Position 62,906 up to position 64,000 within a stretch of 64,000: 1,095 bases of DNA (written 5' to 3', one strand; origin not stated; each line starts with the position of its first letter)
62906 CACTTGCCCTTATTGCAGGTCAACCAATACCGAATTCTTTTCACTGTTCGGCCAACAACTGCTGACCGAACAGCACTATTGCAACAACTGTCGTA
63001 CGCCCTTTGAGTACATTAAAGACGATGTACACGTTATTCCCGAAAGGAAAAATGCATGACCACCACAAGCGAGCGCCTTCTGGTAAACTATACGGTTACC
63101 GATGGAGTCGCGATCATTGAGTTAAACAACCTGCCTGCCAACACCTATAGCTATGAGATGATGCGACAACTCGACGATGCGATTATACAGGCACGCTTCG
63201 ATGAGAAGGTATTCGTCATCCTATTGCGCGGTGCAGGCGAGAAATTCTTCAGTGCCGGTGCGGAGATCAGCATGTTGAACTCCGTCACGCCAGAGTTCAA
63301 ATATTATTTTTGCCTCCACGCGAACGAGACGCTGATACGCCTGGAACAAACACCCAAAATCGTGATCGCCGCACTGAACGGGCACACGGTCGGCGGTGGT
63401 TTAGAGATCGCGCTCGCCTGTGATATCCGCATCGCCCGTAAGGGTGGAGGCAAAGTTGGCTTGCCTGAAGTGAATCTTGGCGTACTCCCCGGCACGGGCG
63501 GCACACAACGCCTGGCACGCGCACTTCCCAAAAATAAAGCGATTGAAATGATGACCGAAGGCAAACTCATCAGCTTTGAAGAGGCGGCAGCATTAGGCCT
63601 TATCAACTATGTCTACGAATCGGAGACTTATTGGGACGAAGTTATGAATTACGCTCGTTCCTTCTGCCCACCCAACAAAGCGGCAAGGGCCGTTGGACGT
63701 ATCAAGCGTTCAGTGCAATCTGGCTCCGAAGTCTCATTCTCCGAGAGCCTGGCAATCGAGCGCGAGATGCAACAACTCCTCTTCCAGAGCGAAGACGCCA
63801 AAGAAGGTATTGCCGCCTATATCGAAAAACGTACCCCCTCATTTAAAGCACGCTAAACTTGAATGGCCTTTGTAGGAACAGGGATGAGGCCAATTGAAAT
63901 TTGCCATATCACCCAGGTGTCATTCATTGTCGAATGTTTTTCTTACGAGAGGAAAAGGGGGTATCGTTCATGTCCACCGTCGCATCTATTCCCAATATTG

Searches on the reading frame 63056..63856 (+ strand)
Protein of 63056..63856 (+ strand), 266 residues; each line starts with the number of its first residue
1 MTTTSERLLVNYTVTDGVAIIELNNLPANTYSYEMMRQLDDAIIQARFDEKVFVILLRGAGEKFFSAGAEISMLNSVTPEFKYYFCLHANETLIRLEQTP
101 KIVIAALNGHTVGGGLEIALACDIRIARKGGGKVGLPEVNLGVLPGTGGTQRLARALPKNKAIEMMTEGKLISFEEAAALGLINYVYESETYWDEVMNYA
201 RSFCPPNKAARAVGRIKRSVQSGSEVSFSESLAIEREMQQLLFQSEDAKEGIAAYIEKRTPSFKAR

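Call 75: find_encoding_contigs(protein=window:63056-63856:+, flank=10000, max_places=3)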
Protein window:63056-63856:+ (266 aa): 1 contig read that carries it; 1 place shown.
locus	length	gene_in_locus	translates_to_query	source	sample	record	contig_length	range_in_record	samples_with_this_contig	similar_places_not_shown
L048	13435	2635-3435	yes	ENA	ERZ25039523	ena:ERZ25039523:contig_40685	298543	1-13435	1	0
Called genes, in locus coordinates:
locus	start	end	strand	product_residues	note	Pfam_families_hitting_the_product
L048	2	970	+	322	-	?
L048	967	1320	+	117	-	PF01883:FeS_assembly_P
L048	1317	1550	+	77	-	-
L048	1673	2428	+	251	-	PF05138:PaaA_PaaC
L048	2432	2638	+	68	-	PF23451:Zn_ribbon_PaaD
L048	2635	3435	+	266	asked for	PF00378:ECH_1, PF16113:ECH_2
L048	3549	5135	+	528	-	PF00501:AMP-binding, PF13193:AMP-binding_C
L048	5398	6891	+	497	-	PF00171:Aldedh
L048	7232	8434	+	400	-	PF00108:Thiolase_N, PF02803:Thiolase_C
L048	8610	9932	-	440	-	-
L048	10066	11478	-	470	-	PF01546:Peptidase_M20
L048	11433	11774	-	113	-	-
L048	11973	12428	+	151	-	PF14325:DUF4383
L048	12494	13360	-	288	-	PF06271:RDD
